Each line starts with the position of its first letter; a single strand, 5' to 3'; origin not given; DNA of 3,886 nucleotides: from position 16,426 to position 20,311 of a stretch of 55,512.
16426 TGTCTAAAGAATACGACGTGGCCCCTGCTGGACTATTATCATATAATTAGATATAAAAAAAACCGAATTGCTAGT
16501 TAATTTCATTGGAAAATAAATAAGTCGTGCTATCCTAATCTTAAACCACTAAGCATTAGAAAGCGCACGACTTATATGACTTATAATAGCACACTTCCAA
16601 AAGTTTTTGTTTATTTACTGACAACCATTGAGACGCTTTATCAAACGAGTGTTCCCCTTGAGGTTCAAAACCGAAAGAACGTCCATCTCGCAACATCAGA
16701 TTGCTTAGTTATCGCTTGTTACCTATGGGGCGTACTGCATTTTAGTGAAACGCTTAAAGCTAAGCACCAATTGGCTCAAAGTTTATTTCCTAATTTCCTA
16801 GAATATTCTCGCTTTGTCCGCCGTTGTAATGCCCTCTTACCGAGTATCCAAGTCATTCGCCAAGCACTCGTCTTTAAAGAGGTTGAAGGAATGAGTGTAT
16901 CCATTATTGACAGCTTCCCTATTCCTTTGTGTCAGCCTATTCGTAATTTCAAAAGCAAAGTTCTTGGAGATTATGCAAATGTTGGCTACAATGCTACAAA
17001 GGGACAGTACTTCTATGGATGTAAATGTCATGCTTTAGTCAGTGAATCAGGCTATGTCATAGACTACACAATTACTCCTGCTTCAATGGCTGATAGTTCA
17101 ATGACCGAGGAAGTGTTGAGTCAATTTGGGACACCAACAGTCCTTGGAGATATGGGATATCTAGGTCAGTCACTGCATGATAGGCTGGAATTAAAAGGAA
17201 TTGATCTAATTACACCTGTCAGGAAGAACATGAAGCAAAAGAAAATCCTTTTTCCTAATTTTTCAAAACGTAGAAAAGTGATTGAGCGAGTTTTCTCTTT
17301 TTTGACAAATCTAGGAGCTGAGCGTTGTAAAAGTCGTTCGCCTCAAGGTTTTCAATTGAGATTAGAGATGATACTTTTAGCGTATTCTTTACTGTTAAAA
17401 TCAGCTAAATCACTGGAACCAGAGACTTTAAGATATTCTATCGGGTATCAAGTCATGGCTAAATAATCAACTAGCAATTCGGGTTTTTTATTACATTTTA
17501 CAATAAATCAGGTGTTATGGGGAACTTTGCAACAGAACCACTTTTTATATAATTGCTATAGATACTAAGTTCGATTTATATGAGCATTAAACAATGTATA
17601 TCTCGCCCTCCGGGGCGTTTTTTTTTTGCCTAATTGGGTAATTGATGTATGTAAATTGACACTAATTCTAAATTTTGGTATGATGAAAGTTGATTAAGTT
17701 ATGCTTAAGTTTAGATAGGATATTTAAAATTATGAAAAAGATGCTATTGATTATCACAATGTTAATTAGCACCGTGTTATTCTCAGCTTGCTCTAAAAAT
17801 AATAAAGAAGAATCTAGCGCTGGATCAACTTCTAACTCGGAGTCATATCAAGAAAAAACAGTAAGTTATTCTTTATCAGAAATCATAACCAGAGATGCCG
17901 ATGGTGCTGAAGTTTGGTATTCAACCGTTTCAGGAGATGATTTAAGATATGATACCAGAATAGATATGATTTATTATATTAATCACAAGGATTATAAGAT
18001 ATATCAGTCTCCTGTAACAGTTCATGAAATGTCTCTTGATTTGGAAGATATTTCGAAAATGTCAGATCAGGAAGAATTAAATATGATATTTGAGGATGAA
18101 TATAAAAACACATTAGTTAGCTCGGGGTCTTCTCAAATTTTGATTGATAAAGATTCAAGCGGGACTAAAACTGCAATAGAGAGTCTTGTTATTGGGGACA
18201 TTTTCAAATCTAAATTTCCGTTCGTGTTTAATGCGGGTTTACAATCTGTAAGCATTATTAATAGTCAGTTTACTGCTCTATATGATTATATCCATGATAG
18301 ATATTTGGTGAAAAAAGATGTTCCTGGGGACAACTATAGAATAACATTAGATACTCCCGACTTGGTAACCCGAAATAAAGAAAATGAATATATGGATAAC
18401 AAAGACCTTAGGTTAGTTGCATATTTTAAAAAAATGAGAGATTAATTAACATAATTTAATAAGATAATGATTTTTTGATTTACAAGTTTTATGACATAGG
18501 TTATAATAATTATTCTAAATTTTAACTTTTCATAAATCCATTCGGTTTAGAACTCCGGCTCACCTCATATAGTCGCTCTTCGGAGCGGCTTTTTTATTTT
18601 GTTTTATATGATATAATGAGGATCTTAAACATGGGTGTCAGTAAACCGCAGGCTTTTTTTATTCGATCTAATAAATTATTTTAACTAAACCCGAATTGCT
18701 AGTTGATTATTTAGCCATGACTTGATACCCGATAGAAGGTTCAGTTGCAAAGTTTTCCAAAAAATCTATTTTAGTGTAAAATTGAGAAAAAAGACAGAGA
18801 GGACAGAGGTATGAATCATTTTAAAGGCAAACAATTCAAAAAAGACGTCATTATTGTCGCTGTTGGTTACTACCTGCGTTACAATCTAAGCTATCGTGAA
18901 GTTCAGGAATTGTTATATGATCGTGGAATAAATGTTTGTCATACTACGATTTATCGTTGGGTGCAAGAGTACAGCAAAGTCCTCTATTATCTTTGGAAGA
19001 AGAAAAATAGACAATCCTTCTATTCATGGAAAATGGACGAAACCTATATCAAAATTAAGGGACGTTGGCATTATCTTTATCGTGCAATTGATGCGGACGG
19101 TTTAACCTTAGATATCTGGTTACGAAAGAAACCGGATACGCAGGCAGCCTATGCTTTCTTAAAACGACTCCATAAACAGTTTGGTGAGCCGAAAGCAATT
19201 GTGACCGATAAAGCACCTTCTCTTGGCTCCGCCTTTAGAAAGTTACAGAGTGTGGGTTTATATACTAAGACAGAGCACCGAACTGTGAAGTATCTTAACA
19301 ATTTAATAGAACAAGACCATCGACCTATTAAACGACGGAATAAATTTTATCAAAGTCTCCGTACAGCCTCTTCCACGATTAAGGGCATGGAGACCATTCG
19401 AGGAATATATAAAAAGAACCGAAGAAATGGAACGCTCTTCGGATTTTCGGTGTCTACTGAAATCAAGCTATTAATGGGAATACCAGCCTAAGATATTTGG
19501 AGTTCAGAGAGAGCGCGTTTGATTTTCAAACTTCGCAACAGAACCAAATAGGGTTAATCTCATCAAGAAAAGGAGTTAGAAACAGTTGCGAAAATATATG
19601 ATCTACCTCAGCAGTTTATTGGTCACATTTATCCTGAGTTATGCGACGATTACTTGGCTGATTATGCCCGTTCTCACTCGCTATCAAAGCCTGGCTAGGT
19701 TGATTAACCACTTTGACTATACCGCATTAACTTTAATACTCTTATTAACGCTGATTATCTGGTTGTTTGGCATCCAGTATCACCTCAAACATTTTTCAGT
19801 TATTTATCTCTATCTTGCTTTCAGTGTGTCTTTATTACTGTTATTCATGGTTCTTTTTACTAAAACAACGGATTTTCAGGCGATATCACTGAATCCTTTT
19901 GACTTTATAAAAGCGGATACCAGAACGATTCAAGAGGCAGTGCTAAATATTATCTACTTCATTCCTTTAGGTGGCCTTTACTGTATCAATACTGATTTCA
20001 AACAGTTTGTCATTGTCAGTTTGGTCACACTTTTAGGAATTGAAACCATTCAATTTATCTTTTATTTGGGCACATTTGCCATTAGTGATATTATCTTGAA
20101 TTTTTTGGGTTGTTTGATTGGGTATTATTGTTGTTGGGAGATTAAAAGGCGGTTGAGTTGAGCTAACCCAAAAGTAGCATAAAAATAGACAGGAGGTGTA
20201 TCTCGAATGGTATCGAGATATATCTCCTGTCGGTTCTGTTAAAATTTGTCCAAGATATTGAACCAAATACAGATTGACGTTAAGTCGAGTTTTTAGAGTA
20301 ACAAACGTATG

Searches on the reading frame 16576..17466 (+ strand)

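Call 29: search_protein_families(library=pfam, proteins=[window:16576-17466:+], max_evalue=0.00001)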
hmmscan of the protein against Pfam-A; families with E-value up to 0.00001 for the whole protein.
window:16576-17466:+ (296 aa): 2 families
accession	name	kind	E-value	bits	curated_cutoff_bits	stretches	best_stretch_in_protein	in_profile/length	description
PF01609.27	DDE_Tnp_1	-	2.1e-29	103.2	23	1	105-272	3-200/200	Transposase DDE domain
PF13612.12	DDE_Tnp_1_3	-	1.2e-25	90.8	27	1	107-246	6-144/155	Transposase DDE domain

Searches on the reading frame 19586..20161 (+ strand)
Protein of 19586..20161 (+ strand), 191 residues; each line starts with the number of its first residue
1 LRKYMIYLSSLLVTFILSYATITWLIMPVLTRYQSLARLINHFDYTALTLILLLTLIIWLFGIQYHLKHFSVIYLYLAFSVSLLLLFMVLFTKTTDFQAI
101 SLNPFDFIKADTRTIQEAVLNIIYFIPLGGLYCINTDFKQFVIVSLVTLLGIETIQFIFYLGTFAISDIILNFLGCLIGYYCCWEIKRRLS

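Call 30: search_protein_families(library=pfam, proteins=[window:19586-20161:+], max_evalue=0.00001)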
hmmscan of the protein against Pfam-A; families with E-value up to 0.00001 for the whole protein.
window:19586-20161:+ (191 aa): 1 family
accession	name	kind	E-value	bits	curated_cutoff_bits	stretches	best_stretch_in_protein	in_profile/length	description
PF04892.17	VanZ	-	2.6e-13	51.1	30.1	1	77-184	5-123/126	VanZ like family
